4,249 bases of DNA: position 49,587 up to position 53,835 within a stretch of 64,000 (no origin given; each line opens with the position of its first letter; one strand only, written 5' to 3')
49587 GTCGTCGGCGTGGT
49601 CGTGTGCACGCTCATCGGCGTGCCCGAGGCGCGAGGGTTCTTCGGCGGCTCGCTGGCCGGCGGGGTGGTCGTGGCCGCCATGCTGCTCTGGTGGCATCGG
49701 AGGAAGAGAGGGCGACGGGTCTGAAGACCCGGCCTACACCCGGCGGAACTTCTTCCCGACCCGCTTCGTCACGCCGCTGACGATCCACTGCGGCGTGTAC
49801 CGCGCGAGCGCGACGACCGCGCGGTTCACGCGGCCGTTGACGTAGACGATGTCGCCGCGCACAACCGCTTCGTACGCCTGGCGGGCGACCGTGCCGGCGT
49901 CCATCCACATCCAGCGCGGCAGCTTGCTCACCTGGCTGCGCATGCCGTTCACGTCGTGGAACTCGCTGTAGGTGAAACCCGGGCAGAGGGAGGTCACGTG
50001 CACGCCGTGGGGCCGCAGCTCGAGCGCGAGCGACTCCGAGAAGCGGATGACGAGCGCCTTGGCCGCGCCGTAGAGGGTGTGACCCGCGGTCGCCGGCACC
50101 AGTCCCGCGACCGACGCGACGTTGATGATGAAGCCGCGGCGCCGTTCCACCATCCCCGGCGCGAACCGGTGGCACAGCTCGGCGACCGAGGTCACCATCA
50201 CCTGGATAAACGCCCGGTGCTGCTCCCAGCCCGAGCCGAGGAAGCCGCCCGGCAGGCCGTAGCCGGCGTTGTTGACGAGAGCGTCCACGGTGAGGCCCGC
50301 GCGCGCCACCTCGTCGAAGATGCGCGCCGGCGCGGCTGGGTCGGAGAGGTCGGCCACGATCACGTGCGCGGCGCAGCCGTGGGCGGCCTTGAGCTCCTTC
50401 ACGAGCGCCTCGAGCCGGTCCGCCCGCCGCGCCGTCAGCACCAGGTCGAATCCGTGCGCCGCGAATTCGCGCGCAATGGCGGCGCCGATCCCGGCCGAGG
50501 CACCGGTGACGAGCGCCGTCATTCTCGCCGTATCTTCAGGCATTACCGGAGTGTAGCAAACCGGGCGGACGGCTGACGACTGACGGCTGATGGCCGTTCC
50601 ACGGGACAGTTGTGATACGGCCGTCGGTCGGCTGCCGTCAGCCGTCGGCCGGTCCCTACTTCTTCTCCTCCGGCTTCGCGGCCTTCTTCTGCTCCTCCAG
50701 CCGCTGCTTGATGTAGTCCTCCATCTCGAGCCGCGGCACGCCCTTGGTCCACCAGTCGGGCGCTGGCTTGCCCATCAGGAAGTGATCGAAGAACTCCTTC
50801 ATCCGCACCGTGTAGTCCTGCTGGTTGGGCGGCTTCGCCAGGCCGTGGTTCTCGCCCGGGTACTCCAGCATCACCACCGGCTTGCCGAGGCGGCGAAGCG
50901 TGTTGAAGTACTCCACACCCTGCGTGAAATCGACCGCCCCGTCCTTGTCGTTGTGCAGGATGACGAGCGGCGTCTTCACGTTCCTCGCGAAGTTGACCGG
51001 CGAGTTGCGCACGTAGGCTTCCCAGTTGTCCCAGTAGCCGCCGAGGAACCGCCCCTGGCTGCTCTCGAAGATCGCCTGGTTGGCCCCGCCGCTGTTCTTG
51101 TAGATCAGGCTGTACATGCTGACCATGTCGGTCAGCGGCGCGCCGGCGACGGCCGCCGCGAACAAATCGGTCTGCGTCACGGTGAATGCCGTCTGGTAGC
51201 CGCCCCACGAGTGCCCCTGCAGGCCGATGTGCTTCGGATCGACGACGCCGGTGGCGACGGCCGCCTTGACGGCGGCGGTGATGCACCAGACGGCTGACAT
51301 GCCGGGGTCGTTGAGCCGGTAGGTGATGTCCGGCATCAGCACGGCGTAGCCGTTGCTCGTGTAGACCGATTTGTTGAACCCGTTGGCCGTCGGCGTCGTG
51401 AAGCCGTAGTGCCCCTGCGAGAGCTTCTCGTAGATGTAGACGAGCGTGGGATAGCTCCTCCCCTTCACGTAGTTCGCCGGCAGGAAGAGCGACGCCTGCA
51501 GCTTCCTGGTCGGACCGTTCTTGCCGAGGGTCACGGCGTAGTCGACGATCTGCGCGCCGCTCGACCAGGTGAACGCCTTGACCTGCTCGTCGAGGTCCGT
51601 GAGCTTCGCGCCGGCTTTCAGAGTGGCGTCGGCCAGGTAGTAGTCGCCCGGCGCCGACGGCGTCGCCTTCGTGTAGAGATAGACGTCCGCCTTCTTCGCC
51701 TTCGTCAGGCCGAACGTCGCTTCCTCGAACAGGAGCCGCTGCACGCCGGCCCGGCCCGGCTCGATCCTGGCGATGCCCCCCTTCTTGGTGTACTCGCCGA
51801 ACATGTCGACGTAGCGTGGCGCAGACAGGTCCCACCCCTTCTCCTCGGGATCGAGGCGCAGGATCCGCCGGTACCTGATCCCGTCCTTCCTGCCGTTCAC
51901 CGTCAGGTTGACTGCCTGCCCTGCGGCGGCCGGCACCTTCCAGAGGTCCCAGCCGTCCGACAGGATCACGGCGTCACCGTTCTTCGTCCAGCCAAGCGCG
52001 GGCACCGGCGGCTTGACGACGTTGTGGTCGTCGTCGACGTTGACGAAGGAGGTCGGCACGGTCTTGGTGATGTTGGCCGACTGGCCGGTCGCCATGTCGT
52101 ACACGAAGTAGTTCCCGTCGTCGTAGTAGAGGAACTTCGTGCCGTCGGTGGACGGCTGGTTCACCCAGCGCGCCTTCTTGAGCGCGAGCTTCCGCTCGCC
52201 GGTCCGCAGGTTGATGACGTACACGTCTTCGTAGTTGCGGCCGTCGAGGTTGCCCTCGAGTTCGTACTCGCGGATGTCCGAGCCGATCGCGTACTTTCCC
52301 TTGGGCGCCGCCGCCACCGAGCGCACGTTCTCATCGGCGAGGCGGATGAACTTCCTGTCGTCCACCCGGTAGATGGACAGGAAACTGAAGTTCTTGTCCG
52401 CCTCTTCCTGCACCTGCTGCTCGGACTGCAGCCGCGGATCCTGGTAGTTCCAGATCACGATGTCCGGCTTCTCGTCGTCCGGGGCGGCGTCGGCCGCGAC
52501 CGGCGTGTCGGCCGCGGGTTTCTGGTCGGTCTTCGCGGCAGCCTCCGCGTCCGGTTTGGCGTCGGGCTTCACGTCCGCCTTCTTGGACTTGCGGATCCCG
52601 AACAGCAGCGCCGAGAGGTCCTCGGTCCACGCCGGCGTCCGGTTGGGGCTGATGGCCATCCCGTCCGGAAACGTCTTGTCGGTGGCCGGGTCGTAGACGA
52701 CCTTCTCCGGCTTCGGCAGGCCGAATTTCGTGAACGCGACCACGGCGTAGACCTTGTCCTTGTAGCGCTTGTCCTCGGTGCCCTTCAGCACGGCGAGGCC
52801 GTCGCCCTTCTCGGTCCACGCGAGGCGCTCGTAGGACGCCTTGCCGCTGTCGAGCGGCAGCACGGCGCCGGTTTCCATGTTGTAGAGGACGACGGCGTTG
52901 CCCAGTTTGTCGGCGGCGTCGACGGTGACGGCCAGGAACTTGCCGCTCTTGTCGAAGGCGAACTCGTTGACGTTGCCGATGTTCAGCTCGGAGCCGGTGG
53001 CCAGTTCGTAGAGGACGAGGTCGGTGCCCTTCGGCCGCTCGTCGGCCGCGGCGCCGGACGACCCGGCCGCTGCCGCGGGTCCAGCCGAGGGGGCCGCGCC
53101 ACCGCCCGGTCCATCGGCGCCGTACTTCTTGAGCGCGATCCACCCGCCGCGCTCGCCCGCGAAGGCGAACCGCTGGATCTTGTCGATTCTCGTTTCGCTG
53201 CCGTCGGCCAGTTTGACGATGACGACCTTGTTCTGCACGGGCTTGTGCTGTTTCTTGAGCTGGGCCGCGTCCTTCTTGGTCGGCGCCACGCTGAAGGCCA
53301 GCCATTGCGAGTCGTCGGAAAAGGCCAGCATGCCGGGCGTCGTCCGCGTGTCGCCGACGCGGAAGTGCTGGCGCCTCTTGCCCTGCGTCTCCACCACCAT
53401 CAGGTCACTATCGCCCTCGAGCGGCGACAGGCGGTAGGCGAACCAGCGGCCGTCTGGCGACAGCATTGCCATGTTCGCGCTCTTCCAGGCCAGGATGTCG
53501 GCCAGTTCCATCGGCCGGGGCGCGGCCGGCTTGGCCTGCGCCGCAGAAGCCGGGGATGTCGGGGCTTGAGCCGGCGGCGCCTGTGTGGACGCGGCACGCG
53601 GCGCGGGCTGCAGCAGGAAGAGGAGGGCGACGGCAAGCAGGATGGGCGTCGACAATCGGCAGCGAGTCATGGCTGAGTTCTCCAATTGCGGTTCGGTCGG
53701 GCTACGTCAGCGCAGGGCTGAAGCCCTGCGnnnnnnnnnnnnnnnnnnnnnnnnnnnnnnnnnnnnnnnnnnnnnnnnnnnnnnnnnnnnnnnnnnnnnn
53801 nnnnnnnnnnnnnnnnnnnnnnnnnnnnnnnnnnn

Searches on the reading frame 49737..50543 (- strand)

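Call 24: search_protein_families(library=pfam, proteins=[window:49737-50543:-], max_evalue=0.00001)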
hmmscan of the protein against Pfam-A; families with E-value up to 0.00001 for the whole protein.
window:49737-50543:- (269 aa): 4 families
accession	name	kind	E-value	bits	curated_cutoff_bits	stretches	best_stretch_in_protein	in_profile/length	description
PF00106.31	adh_short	-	3.4e-46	157.6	26.6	1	9-195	2-186/195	short chain dehydrogenase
PF13561.12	adh_short_C2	-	2.8e-34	119.2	27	1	14-194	1-179/236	Enoyl-(Acyl carrier protein) reductase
PF08659.16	KR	-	1.9e-14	54.4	22.6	1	9-186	2-173/180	KR domain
PF01370.27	Epimerase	-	8.9e-06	25.7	20.9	0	10-202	1-180/240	NAD dependent epimerase/dehydratase family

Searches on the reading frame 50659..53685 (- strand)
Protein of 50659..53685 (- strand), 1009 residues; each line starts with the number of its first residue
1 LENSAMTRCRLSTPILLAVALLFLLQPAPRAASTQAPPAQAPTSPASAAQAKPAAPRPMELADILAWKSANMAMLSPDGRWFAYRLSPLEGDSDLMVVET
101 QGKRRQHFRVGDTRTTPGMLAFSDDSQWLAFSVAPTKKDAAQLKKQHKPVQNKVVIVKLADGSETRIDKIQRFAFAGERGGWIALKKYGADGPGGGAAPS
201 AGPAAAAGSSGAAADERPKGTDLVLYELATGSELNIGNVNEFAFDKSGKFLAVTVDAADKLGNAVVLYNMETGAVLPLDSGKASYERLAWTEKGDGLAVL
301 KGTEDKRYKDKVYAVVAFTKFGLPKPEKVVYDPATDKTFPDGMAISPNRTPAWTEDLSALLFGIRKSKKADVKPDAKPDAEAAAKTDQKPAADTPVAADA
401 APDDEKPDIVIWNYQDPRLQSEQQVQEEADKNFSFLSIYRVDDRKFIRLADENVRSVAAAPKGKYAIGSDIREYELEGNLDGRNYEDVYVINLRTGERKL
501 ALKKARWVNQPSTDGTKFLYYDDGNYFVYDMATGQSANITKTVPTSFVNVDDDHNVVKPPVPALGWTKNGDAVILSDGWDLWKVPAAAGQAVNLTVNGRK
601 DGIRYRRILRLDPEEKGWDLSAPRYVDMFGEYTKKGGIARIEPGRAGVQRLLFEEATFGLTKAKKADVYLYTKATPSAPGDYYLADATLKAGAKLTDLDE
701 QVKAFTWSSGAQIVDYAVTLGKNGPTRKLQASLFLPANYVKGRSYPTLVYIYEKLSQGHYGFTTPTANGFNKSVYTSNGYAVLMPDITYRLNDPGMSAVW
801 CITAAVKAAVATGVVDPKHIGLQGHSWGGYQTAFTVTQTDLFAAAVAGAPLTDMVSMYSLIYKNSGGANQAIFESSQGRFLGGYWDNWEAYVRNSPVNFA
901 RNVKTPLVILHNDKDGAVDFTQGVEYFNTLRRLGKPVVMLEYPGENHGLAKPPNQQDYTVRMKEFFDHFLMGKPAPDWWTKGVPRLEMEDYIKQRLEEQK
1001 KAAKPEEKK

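Call 24: search_protein_families(library=pfam, proteins=[window:50659-53685:-], max_evalue=0.00001)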
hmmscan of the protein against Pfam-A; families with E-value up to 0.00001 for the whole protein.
window:50659-53685:- (1009 aa): 1 family
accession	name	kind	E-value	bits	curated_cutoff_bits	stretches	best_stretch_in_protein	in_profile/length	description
PF00326.27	Peptidase_S9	-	1.5e-29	103.4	22.6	1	803-970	49-210/213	Prolyl oligopeptidase family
